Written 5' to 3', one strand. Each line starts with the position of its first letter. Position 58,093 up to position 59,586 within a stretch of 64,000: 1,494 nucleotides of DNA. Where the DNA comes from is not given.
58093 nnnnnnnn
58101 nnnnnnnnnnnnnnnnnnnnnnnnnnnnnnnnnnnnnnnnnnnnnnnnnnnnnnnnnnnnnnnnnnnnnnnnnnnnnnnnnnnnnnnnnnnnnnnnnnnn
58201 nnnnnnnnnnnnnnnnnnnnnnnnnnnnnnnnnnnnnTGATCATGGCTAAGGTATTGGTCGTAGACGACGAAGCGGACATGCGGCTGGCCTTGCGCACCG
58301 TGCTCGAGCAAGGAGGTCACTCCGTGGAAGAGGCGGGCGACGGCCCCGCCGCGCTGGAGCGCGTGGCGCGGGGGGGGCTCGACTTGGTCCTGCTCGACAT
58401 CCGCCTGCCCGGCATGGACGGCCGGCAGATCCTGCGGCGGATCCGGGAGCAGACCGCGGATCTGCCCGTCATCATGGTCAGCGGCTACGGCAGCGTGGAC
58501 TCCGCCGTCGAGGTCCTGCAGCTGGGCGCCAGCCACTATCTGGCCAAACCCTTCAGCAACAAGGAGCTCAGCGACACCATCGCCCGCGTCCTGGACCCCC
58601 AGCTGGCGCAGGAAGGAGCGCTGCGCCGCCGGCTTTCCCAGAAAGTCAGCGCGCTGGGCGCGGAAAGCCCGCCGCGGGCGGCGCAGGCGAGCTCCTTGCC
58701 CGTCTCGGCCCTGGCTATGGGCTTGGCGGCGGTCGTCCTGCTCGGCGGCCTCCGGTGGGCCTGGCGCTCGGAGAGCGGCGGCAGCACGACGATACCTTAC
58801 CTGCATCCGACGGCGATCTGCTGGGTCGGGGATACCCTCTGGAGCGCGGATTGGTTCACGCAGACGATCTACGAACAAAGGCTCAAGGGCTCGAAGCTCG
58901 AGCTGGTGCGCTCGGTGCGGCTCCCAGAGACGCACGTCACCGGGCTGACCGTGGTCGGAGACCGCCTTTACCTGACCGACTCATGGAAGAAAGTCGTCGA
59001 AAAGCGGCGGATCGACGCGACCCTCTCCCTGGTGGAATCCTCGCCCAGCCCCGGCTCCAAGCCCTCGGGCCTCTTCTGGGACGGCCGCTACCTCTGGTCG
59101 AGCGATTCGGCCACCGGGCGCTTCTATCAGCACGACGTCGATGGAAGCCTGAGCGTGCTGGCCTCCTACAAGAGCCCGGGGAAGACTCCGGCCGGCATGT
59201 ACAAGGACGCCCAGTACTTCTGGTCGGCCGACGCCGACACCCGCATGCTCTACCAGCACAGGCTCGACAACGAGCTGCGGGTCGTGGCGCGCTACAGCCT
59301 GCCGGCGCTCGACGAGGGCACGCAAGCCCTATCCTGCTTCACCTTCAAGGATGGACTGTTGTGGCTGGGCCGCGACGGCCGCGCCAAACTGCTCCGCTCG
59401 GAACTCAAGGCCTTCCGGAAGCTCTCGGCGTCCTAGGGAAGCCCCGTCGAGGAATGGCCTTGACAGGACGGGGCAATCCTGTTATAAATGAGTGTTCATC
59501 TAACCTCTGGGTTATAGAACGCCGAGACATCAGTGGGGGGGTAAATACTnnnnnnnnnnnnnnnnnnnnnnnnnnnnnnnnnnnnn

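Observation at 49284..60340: Candidate novel signalling locus: PAS-HK, secreted LysM, giant coiled-coil HK, REC-TM-propeller, YtxH and stand-alone REC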

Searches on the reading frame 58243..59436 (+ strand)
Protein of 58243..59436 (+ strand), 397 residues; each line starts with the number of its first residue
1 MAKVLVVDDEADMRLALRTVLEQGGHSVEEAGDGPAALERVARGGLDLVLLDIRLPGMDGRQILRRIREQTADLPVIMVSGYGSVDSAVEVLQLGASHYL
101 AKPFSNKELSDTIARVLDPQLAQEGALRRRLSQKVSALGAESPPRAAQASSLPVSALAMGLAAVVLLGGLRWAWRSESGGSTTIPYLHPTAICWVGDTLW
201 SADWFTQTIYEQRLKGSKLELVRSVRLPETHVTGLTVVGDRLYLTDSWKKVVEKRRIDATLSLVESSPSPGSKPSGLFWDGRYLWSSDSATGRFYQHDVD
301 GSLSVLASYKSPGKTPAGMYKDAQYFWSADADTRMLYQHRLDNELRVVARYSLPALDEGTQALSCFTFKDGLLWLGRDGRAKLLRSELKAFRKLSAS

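Call 9: search_protein_families(library=pfam, proteins=[window:58243-59436:+], max_evalue=0.01)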
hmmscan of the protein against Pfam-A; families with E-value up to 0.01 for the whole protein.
window:58243-59436:+ (397 aa): 2 families
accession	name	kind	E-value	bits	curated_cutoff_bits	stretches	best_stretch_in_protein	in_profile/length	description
PF00072.30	Response_reg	-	2.9e-31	108.3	30.2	1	4-113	1-110/111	Response regulator receiver domain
PF06490.17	FleQ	-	0.0071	17.1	22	0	3-113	1-103/108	Flagellar regulatory protein FleQ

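Call 11: find_encoding_contigs(protein=window:58243-59436:+, flank=10000, max_places=6)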
Protein window:58243-59436:+ (397 aa): 6 contigs read that carry it; 3 places shown.
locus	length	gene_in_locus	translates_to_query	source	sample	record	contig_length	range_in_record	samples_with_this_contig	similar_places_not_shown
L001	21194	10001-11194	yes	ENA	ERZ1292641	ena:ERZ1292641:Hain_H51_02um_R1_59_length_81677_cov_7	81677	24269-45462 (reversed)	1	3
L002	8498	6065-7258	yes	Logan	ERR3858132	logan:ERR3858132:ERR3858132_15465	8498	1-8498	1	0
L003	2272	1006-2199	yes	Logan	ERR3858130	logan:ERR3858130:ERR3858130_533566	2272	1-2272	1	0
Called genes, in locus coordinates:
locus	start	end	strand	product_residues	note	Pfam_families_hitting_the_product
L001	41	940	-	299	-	-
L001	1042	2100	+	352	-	PF02518:HATPase_c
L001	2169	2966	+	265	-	-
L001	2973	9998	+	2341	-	-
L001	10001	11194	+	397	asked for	PF00072:Response_reg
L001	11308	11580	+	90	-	PF12732:YtxH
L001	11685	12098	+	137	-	PF00072:Response_reg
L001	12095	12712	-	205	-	PF04367:DUF502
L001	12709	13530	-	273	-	PF00106:adh_short, PF08659:KR, PF13561:adh_short_C2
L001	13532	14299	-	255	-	PF00378:ECH_1, PF16113:ECH_2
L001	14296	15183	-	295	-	-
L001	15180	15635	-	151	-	PF00027:cNMP_binding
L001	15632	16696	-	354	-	PF00437:T2SSE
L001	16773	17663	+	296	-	PF01370:Epimerase, PF08338:DUF1731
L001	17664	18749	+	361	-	PF11141:DUF2914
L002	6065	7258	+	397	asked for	PF00072:Response_reg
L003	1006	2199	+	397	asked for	PF00072:Response_reg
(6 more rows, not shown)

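Call 13: find_homologous_proteins(query=window:58243-59436:+, max_evalue=0.001)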
Query window:58243-59436:+ (397 aa): 3693 proteins with E <= 0.001 among 8000 candidates; the best 120 are listed.
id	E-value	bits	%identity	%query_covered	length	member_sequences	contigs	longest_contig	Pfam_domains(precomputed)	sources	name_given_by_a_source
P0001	8.5e-258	873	99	100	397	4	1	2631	PF00072.31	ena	-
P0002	2.0e-165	569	66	99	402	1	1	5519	PF00072.31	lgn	-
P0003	5.3e-164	564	64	99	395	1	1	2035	PF00072.31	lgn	-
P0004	4.7e-155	534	61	99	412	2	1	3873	PF00072.31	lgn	-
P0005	2.2e-152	526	59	99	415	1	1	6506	PF00072.31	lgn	-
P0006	4.4e-152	525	60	99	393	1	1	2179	PF00072.31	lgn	-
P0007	6.1e-148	511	59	99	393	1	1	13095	PF00072.31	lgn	-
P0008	2.4e-147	509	56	100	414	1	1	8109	PF00072.31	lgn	-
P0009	1.0e-145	504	61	96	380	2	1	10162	PF00072.31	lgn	-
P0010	1.2e-145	503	57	99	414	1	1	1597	PF00072.31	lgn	-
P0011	1.6e-144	500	55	99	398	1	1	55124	PF00072.31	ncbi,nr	ncbi:MAG: response regulator [Elusimicrobia bacterium]|nr:response regulator [Elusimicrobiota bacter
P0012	4.6e-140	485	56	99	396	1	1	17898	PF00072.31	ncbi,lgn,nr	ncbi:MAG: response regulator [Elusimicrobia bacterium]|nr:response regulator [Elusimicrobiota bacter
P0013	5.0e-140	485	55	100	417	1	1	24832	PF00072.31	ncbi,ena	-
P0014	2.1e-139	483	56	99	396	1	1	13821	PF00072.31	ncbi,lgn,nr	ncbi:MAG: response regulator [Elusimicrobia bacterium]|nr:response regulator [Elusimicrobiota bacter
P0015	4.0e-139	482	56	99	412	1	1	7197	PF00072.31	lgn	-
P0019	1.6e-135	470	55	99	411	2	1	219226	PF00072.31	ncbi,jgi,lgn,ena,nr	ncbi:MAG TPA: hypothetical protein DCM05_00980 [Elusimicrobia bacterium]|nr:hypothetical protein [El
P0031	3.2e-126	440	51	99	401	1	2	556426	PF00072.31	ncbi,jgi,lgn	ncbi:MAG: response regulator [Elusimicrobiota bacterium]|jgi:CheY-like chemotaxis protein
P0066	9.8e-100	352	43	97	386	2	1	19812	PF00072.31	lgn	-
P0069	1.1e-88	316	43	51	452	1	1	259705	PF00072.31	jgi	jgi:CheY-like chemotaxis protein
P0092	1.6e-72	263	37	97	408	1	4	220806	PF00072.31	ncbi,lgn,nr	ncbi:MAG: response regulator [Elusimicrobia bacterium]|nr:response regulator [Elusimicrobiota bacter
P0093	6.1e-71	258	37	95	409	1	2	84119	PF00072.31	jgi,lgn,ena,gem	-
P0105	5.2e-55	205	32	99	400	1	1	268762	PF00072.31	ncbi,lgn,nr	ncbi:MAG: response regulator [Elusimicrobia bacterium]|nr:response regulator [Candidatus Liberimonas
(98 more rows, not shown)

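Call 15: find_encoding_contigs(protein=P0105, flank=10000, max_places=2)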
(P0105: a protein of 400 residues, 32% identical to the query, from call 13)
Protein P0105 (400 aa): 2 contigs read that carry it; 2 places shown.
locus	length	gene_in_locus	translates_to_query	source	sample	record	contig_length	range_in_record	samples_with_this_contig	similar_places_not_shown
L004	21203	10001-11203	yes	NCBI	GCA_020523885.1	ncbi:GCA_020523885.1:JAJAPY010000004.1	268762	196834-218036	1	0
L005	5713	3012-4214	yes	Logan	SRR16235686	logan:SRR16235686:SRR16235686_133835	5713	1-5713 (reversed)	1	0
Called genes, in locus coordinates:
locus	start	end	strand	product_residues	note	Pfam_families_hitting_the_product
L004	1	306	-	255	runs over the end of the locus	PF12849:PBP_like_2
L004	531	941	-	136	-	PF01627:Hpt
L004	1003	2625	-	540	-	PF00072:Response_reg, PF01339:CheB_methylest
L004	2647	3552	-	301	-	PF03705:CheR_N, PF01739:CheR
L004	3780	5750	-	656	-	PF00672:HAMP, PF00015:MCPsignal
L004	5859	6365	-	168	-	PF01584:CheW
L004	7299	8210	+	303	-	PF04392:ABC_sub_bind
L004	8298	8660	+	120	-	PF00072:Response_reg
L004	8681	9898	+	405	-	PF00072:Response_reg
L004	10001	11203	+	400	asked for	PF00072:Response_reg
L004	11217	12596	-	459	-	PF02518:HATPase_c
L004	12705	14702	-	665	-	PF11751:PorP_SprF (faint), PF01476:LysM (weak)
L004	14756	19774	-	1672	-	PF25788:Ig_Rha78A_N (faint), PF00041:fn3 (weak)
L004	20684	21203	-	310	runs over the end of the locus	PF02511:Thy1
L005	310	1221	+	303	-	PF04392:ABC_sub_bind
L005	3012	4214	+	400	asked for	PF00072:Response_reg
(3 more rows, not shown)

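Call 16: find_encoding_contigs(protein=P0092, flank=10000, max_places=2)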
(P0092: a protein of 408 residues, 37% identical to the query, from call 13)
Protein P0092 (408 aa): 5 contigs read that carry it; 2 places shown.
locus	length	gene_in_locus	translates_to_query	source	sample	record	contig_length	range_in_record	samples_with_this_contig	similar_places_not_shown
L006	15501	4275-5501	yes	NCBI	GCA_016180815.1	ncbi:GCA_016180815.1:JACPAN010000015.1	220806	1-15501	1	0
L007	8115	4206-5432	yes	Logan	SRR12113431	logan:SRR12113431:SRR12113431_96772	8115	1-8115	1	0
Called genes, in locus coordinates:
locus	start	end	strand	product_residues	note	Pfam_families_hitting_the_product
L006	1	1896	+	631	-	PF00041:fn3 (faint), PF13585:CHU_C (weak), PF13860:FlgD_ig (weak)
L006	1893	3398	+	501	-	PF13729:TraF_2 (faint), PF01476:LysM (weak)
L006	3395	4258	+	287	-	PF00512:HisKA (weak), PF02518:HATPase_c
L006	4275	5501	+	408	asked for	PF00072:Response_reg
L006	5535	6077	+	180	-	PF01327:Pep_deformylase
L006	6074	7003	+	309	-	PF00551:Formyl_trans_N, PF02911:Formyl_trans_C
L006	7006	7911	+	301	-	PF01435:Peptidase_M48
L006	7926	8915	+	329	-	PF03793:PASTA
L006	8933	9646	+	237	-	PF00834:Ribul_P_3_epim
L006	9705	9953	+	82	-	PF00886:Ribosomal_S16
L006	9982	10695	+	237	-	PF01746:tRNA_m1G_MT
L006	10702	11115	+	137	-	PF01245:Ribosomal_L19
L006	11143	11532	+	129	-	PF08378:NERD (weak), PF02021:UPF0102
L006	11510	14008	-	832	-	PF01564:Spermine_synth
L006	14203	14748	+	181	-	PF02082:Rrf2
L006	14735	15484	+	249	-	PF00005:ABC_tran, PF02463:SMC_N (faint)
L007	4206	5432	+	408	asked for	PF00072:Response_reg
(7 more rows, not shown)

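Call 17: find_encoding_contigs(protein=P0069, flank=10000, max_places=2)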
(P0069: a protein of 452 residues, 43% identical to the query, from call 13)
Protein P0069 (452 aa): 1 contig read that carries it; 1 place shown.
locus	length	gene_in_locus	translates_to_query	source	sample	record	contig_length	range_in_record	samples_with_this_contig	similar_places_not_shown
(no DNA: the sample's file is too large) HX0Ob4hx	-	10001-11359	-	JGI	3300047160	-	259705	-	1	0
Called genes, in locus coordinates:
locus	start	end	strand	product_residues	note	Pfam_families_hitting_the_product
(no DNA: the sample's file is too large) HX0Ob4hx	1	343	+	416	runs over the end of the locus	PF22807:TrAA12, PF23500:DUF7133 (weak), PF07995:GSDH, PF22807:TrAA12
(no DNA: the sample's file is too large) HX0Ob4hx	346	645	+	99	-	PF03795:YCII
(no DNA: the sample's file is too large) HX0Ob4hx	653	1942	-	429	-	PF00990:GGDEF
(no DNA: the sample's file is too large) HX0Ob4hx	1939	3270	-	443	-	PF01590:GAF, PF13492:GAF_3, PF13185:GAF_2 (weak), PF00990:GGDEF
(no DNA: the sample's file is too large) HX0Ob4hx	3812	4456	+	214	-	-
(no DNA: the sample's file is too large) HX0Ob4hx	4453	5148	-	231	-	PF00535:Glycos_transf_2, PF13641:Glyco_tranf_2_3 (weak)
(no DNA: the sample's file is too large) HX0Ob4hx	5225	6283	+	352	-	PF00512:HisKA, PF02518:HATPase_c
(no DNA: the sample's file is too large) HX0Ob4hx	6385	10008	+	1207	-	-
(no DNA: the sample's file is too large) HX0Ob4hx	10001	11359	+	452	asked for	PF00072:Response_reg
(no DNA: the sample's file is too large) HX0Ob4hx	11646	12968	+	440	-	-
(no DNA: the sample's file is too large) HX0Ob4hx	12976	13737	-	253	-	PF01887:SAM_HAT_N, PF20257:SAM_HAT_C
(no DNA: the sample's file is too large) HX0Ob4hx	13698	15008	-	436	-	PF00206:Lyase_1, PF10397:ADSL_C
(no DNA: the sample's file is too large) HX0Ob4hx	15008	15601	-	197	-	PF00156:Pribosyltran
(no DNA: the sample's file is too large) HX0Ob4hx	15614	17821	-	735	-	PF05170:AsmA (weak), PF05359:DUF748, PF13116:YhdP (faint)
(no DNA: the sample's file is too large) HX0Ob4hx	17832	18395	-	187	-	-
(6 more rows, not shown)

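Call 19: find_related_loci(query=A1, collection=genome_contigs, flank=10000)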
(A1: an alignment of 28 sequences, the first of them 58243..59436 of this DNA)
Query A1 (397 aa) in genome_contigs; peptide patterns used: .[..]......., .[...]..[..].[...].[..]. (x = any residue, [..] = any of these).
600 stretches matched a pattern (row limit reached: there are more); 545 encode a relative of the query (tblastn E <= 1e-3); the best 80 are kept; 80 distinct loci.
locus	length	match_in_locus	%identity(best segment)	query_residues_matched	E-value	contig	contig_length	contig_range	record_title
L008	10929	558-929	44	2-130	4e-26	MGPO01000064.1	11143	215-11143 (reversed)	MAG: Deltaproteobacteria bacterium GWA2_65_63 gwa2_scaffold_55340, whole genome shotgun sequence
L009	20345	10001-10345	43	4-118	8e-25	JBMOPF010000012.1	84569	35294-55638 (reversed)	MAG: Bacillota bacterium isolate Betzabe_MAG121 MAG121_12, whole genome shotgun sequence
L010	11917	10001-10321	43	3-109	1e-21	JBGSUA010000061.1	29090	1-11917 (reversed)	MAG: Desulfatiglandaceae bacterium isolate JTS-AC421 k141_1675063, whole genome shotgun sequence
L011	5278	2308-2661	41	3-120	3e-21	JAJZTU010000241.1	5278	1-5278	MAG: Bacillota bacterium isolate SKS3.bin89 NODE_26773_length_5278_cov_2.316832, whole genome shotgun sequence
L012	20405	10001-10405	33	3-134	7e-21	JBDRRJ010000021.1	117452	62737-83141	MAG: Pseudomonadota bacterium isolate MEGAHIT-group-2.91 k141_970811, whole genome shotgun sequence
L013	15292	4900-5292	37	2-141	8e-21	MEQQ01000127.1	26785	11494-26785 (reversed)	MAG: Betaproteobacteria bacterium RBG_16_66_20 RBG_16_scaffold_6118, whole genome shotgun sequence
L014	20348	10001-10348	40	4-118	8e-21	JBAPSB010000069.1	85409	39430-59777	MAG: Desulfobacterales bacterium isolate MFD01244_ilm_asm_bin11 k127_2062, whole genome shotgun sequence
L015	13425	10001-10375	40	1-124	1e-20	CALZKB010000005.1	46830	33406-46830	MAG: Thermoanaerobaculia bacterium isolate FO_M_Acidobacteriota_07 genome assembly, contig: scaffold_407, whole genome s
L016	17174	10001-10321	42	4-109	1e-20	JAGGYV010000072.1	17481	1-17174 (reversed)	MAG: Desulfobacteraceae bacterium isolate AUK187 PB_MBMC_141_c_000000000127, whole genome shotgun sequence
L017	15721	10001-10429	38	4-144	1e-20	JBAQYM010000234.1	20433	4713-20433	MAG: Syntrophobacteraceae bacterium isolate MFD12011_ilm_asm_bin22 k127_124736, whole genome shotgun sequence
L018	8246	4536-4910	38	3-125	3e-20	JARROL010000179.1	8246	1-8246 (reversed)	MAG: Desulfobacterales bacterium isolate Spart_149_MAG scaffold_8779, whole genome shotgun sequence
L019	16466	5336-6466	45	3-135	3e-20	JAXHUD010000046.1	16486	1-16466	MAG: Chloroflexota bacterium isolate MAG42_tar_biofilm MAG42_46, whole genome shotgun sequence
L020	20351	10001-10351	38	3-118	9e-20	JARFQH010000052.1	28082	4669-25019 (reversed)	MAG: Desulfobacteraceae bacterium isolate MAG_Ve_Sed_19 k141_5108313, whole genome shotgun sequence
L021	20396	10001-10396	41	4-134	6e-20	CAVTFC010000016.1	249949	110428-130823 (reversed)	MAG: uncultured Candidatus Rokubacteria bacterium isolate MFD00962.bin.2.190 genome assembly, contig: contig_59116, whol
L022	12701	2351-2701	38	4-120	1e-19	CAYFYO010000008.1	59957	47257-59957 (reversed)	MAG TPA_asm: uncultured Thermodesulfobacteriota bacterium isolate ERP108616_co2_127 genome assembly, contig: NODE_471_le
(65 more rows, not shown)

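Call 30: find_encoding_contigs(protein=P0031, flank=10000, max_places=1)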
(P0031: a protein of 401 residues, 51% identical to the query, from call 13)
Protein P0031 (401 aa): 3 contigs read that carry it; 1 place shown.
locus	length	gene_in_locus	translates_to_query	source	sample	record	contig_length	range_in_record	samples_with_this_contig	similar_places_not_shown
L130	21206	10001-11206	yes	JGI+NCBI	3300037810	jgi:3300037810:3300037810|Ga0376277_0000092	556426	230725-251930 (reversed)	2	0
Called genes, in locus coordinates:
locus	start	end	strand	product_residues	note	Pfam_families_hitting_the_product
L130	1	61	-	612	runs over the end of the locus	PF00009:GTP_EFTU, PF22042:EF-G_D2 (weak), PF03144:GTP_EFTU_D2, PF00679:EFG_C, PF21018:BipA_C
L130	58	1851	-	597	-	PF21088:MS_channel_1st (weak), PF00924:MS_channel_2nd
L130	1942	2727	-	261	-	PF02673:BacA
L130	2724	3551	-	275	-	PF13620:CarboxypepD_reg (weak)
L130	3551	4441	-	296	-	-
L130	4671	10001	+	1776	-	-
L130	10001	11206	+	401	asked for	PF00072:Response_reg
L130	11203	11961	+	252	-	-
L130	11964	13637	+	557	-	PF10082:BBP2_2 (faint)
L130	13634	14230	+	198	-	PF03193:RsgA_GTPase (faint), PF01926:MMR_HSR1, PF02421:FeoB_N (weak)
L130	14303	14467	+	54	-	-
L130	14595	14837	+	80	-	PF12732:YtxH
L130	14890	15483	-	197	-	PF04367:DUF502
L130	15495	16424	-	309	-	-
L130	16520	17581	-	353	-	PF00437:T2SSE, PF13191:AAA_16 (weak)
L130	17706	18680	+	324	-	PF01207:Dus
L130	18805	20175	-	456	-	PF00224:PK, PF02887:PK_C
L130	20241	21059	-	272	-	PF12697:Abhydrolase_6 (weak), PF00561:Abhydrolase_1, PF12146:Hydrolase_4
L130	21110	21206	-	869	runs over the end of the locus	PF00122:E1-E2_ATPase, PF00702:Hydrolase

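Call 31: find_encoding_contigs(protein=P0019, flank=10000, max_places=1)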
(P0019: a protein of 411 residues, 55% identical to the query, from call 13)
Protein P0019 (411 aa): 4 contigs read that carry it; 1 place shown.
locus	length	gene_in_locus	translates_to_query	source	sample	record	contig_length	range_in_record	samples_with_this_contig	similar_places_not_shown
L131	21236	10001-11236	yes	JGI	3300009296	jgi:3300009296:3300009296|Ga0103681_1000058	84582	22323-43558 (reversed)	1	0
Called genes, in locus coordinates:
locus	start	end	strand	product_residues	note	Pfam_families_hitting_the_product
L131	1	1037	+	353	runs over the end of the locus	PF00512:HisKA, PF13581:HATPase_c_2, PF02518:HATPase_c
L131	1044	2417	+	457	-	PF00072:Response_reg, PF00158:Sigma54_activat, PF14532:Sigma54_activ_2, PF07728:AAA_5 (weak), PF25601:AAA_lid_14, PF02954:HTH_8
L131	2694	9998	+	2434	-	-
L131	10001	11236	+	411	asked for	PF00072:Response_reg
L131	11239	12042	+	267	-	-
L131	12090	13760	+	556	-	-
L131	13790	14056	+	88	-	PF12732:YtxH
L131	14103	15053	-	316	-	-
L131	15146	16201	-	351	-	PF00437:T2SSE, PF13191:AAA_16 (weak)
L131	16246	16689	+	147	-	-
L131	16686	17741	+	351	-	PF03687:UPF0164 (weak)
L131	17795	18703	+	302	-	PF01207:Dus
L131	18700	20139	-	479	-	PF00224:PK, PF02887:PK_C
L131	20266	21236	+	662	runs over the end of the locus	PF00128:Alpha-amylase, PF14701:hDGE_amylase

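Call 32: find_encoding_contigs(protein=P0093, flank=10000, max_places=1)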
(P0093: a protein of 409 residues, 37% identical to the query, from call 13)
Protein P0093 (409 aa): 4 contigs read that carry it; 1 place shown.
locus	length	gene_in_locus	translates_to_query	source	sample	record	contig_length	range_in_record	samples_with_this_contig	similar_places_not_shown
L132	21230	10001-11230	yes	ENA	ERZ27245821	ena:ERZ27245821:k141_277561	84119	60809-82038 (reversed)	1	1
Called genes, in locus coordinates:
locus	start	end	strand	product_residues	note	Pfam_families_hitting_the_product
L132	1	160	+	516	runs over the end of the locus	PF13860:FlgD_ig (faint), PF13585:CHU_C (weak)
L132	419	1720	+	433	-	PF13729:TraF_2 (weak), PF01476:LysM (weak)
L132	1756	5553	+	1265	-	-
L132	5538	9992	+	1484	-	PF02518:HATPase_c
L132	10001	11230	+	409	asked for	PF00072:Response_reg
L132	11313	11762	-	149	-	PF07963:N_methyl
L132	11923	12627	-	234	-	PF00072:Response_reg, PF00486:Trans_reg_C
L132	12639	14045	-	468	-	PF00672:HAMP, PF00512:HisKA, PF02518:HATPase_c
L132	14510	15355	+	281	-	-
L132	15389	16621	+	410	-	PF11104:PilM_2 (faint), PF02491:SHS2_FTSA, PF06723:MreB_Mbl, PF14450:FtsA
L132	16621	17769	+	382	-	PF00091:Tubulin, PF12327:FtsZ_C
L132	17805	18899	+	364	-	PF00437:T2SSE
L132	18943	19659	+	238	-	PF01712:dNK, PF13238:AAA_18 (weak), PF02223:Thymidylate_kin (weak)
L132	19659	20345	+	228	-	PF02224:Cytidylate_kin, PF13189:Cytidylate_kin2 (faint), PF13238:AAA_18 (faint), PF13207:AAA_17 (faint)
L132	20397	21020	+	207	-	PF01553:Acyltransferase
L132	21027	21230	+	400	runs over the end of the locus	PF21710:Spt6_S1 (faint), PF00575:S1, PF23459:S1_RRP5 (weak)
